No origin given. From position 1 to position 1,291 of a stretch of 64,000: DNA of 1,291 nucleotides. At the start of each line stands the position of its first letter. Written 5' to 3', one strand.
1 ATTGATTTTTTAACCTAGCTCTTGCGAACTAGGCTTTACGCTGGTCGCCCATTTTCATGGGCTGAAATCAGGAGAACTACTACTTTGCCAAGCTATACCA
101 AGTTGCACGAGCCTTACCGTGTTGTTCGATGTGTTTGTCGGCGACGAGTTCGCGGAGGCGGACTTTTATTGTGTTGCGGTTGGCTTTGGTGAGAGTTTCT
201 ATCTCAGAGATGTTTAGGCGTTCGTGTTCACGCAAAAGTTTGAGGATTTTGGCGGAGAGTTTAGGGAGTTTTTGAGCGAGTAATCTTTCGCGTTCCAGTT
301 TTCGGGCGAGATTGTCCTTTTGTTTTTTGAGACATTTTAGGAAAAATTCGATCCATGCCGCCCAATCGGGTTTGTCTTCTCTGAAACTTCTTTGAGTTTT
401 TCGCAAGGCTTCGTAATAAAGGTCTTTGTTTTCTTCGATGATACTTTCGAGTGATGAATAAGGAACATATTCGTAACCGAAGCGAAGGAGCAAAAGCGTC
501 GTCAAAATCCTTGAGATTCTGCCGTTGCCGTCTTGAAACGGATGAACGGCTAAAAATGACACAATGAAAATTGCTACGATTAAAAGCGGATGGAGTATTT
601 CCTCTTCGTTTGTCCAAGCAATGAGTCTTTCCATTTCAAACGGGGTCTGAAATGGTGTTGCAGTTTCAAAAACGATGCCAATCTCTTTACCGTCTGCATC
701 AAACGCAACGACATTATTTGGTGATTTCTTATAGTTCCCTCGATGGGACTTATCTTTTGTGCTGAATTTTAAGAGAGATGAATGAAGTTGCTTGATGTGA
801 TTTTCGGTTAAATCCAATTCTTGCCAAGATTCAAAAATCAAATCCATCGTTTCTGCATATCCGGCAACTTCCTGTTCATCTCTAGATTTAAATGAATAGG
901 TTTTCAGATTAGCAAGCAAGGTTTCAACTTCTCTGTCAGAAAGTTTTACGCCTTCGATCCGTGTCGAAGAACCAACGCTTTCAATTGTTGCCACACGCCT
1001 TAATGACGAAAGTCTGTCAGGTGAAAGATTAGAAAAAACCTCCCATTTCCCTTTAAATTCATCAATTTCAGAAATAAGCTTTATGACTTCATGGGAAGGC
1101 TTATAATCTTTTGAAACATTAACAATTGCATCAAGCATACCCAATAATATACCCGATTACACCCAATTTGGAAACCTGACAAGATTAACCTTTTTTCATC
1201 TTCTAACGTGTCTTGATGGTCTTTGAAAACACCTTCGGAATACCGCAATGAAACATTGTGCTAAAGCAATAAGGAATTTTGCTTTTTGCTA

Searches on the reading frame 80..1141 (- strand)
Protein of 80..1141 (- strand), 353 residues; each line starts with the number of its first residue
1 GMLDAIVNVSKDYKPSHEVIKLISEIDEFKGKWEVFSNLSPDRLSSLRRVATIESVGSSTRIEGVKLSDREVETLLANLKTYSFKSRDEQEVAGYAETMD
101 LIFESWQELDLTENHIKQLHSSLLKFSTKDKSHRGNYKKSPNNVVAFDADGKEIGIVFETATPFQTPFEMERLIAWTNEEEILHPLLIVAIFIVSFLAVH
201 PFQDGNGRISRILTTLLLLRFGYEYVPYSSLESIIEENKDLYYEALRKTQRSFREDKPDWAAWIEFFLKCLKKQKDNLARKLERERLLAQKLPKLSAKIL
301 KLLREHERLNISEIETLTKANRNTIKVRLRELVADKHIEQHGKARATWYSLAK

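Call 94: search_protein_families(library=pfam, alignment_id=A7, max_evalue=0.00001)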
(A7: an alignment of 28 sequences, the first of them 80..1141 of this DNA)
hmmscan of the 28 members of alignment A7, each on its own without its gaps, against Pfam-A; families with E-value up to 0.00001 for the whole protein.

A. member 1, window:80-1141:- (353 aa): 1 family
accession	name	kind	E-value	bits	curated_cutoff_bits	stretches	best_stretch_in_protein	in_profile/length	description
PF02661.23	Fic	-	3.9e-19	69.7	24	1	111-218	2-93/93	Fic/DOC family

B. families by the number of members that match (of 28 scanned): 36 families (the first 25 are shown)
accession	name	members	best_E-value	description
PF00144.29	Beta-lactamase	2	1.1e-58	Beta-lactamase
PF00113.28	Enolase_C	1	4.5e-132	Enolase, C-terminal TIM barrel domain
PF07995.17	GSDH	1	9.4e-101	Glucose / Sorbosone dehydrogenase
PF06202.20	GDE_C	1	1e-61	Amylo-alpha-1,6-glucosidase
PF03952.21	Enolase_N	1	1.1e-58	Enolase, N-terminal domain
PF05834.18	Lycopene_cycl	1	7.3e-55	Lycopene cyclase protein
PF01595.25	CNNM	1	1.1e-50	Cyclin M transmembrane N-terminal domain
PF01546.33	Peptidase_M20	1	5.4e-39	Peptidase family M20/M25/M40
PF00210.30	Ferritin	1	2.4e-25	Ferritin-like domain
PF00723.27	Glyco_hydro_15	1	3e-25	Glycosyl hydrolases family 15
PF01592.21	NifU_N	1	1e-24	NifU-like N terminal domain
PF03471.22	CorC_HlyC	1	9.2e-22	Transporter associated domain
PF00924.24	MS_channel_2nd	1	3.8e-20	Mechanosensitive ion channel, beta-domain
PF02661.23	Fic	1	3.9e-19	Fic/DOC family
PF00571.33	CBS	1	3.6e-18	CBS domain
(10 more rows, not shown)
